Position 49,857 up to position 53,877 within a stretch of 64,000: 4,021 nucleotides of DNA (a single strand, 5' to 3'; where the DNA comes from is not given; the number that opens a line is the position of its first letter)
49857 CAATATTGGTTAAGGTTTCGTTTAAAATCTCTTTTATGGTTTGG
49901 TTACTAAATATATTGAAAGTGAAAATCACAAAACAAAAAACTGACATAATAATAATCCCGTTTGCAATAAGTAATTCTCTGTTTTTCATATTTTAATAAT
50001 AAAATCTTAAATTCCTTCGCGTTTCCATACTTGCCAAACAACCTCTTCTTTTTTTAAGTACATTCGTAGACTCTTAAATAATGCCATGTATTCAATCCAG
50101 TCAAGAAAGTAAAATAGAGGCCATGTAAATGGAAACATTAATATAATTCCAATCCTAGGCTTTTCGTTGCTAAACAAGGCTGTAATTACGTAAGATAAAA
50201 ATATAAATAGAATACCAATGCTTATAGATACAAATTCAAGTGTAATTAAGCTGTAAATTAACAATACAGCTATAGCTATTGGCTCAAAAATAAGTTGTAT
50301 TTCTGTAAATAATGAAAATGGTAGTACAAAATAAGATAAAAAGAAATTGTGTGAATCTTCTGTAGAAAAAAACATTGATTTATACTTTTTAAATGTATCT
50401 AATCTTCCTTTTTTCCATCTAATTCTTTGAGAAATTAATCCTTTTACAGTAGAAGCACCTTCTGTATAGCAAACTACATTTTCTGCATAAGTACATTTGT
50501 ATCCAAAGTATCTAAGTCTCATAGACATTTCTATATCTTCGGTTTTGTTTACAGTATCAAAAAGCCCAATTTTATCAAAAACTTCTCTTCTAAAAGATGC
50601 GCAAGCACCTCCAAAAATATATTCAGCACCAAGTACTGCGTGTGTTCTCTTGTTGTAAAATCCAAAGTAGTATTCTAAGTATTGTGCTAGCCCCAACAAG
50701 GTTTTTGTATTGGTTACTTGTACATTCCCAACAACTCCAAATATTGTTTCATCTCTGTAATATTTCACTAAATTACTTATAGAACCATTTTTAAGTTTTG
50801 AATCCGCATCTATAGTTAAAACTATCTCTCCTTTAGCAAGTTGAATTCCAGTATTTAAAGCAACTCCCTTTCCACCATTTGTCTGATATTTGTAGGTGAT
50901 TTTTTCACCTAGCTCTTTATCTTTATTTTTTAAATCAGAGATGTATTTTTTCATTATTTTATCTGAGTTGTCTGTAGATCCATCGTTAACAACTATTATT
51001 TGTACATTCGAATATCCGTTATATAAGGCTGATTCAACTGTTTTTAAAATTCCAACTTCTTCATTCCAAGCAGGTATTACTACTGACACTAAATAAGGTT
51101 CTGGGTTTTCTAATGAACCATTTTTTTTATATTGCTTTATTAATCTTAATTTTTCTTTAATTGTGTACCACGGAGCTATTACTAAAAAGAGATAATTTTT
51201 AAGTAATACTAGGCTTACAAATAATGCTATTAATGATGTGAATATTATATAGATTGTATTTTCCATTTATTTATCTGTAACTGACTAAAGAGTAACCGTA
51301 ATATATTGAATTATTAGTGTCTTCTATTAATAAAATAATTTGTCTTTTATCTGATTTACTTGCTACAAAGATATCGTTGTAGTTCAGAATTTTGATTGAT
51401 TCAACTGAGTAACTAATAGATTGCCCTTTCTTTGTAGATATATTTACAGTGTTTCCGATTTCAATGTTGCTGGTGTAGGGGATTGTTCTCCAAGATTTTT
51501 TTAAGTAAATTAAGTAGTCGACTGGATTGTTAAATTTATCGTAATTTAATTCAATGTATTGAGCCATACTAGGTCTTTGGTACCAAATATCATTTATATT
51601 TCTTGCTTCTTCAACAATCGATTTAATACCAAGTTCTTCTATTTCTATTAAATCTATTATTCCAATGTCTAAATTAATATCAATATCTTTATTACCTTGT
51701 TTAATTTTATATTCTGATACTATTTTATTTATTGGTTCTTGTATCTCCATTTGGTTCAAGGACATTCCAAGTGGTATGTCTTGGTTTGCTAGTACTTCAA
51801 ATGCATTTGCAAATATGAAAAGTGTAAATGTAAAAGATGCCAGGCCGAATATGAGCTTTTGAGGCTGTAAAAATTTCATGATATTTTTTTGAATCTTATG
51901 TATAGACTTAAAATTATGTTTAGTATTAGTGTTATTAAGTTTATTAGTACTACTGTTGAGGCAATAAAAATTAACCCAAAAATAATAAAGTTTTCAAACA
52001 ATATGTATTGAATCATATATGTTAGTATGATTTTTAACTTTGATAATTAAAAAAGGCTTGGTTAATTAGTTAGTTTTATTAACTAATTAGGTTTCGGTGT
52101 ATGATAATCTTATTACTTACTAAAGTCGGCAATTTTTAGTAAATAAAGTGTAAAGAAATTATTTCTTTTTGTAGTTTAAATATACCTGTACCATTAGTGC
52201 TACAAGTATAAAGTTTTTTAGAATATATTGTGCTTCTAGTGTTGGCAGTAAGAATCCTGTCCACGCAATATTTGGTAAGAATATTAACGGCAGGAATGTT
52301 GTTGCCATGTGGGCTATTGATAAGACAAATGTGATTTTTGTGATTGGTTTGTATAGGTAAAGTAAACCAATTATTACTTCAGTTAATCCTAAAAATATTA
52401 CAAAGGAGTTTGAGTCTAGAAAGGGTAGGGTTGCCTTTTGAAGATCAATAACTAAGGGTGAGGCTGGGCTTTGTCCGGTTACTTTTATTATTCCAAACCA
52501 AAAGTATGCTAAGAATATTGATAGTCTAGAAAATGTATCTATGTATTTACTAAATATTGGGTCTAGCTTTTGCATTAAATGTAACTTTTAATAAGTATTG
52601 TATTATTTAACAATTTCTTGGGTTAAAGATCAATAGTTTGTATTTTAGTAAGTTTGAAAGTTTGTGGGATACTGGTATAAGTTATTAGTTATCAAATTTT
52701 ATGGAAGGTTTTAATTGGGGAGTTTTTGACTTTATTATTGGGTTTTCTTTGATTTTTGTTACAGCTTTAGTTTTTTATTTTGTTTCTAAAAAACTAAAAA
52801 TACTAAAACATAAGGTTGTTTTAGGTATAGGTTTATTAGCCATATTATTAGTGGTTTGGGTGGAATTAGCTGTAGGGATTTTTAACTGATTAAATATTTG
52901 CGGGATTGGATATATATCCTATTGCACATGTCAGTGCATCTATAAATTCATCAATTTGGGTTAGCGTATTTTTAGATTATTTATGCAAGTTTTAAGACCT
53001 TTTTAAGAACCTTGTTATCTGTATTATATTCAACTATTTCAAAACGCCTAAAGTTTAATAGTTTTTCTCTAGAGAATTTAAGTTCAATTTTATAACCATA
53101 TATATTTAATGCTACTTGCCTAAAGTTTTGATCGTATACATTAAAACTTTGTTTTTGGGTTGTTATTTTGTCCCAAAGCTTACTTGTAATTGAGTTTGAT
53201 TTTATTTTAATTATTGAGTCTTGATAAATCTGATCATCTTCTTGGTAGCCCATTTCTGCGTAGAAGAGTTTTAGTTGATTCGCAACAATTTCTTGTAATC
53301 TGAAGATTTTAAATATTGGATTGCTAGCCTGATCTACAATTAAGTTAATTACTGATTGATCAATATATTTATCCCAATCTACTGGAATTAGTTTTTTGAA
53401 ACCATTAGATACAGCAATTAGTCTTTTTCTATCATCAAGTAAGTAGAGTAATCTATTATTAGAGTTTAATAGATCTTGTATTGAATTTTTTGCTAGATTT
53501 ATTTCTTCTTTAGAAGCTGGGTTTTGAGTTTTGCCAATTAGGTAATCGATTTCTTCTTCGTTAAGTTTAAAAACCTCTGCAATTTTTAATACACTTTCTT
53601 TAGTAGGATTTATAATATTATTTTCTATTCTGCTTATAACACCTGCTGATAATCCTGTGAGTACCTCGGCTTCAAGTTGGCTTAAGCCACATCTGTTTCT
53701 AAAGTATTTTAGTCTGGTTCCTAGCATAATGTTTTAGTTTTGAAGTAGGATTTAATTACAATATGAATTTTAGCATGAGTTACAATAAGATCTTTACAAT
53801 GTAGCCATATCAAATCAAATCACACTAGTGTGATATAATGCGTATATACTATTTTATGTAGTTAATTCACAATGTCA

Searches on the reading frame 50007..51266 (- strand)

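Call 33: search_protein_families(library=pfam, max_evalue=0.01, proteins=[window:50007-51266:-])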
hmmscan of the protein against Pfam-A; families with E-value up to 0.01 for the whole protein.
window:50007-51266:- (419 aa): 6 families
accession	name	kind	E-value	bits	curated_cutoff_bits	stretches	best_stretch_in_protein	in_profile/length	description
PF00535.33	Glycos_transf_2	-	3.8e-33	115.2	23.3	1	61-234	1-168/168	Glycosyl transferase family 2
PF13641.12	Glyco_tranf_2_3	-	4.6e-27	96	27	1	60-286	3-229/230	Glycosyltransferase like family 2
PF13632.12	Glyco_trans_2_3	-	2.7e-17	63.7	27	1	148-343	1-178/198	Glycosyl transferase family group 2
PF13506.12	Glyco_transf_21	-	2.1e-11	44.1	21.7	1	133-286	18-174/174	Glycosyl transferase family 21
PF03142.21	Chitin_synth_2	-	6.7e-09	35.4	27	1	139-220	195-279/527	Chitin synthase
PF10111.15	Glyco_tranf_2_2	-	9.8e-05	22.4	27.3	1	61-158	1-94/276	Glycosyltransferase like family 2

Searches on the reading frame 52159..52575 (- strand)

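Call 33: search_protein_families(library=pfam, max_evalue=0.01, proteins=[window:52159-52575:-])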
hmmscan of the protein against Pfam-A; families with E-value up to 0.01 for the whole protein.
window:52159-52575:- (138 aa): 1 family
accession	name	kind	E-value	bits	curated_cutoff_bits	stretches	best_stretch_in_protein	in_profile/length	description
PF04224.18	DUF417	-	0.00023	21.2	27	0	61-133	89-168/175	Protein of unknown function, DUF417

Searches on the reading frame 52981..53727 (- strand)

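Call 33: search_protein_families(library=pfam, max_evalue=0.01, proteins=[window:52981-53727:-])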
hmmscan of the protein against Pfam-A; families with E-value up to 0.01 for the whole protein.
window:52981-53727:- (248 aa): 3 families
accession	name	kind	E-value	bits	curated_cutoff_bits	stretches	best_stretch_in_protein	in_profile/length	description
PF01381.28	HTH_3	-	1.7e-11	44.4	23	1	6-60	1-55/55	Helix-turn-helix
PF13560.12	HTH_31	-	7.5e-09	36.2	27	1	2-63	2-64/64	Helix-turn-helix domain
PF12844.13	HTH_19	-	0.0003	21.1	30.2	1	3-60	1-58/64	Helix-turn-helix domain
